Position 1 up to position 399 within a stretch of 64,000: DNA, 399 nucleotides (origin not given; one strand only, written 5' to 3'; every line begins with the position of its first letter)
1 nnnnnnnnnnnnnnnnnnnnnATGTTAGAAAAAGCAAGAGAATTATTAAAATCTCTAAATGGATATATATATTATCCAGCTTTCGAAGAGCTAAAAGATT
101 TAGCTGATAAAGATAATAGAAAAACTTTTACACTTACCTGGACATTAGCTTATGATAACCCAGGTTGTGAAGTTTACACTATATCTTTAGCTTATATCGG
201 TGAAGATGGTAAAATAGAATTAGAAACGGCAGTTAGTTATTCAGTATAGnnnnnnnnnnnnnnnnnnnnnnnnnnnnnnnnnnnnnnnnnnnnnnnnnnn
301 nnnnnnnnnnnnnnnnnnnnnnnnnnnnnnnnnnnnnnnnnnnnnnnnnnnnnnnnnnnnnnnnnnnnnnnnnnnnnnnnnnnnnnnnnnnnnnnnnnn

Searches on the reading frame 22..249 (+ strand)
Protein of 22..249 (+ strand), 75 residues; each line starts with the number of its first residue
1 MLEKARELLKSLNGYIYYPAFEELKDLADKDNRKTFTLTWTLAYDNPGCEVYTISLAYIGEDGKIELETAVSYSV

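Call 79: search_protein_families(library=pfam, alignment_id=A4, max_evalue=0.01)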
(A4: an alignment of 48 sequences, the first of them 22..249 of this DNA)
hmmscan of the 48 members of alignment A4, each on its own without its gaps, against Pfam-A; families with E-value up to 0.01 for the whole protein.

A. member 1, window:22-249:+ (75 aa): 0 families

B. families by the number of members that match (of 48 scanned): 10 families
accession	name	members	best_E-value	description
PF19791.4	DUF6275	1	4e-17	Family of unknown function (DUF6275)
PF11195.14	Tad2-like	1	5.6e-08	Thoeris anti-defense 2-like domain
PF21827.1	New_glue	1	8.4e-06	New glue protein family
PF08891.16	YfcL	1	0.00014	YfcL protein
PF13173.12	AAA_14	1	0.00067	AAA domain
PF01630.24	Glyco_hydro_56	1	0.0014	Hyaluronidase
PF02970.22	TBCA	1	0.0035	Tubulin binding cofactor A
PF08340.16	YicC-like_C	1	0.0048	Endoribonuclease YicC-like, C-terminal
PF06563.17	DUF1125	1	0.0052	Protein of unknown function (DUF1125)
PF17561.7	TssO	1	0.0093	Type VI secretion system, TssO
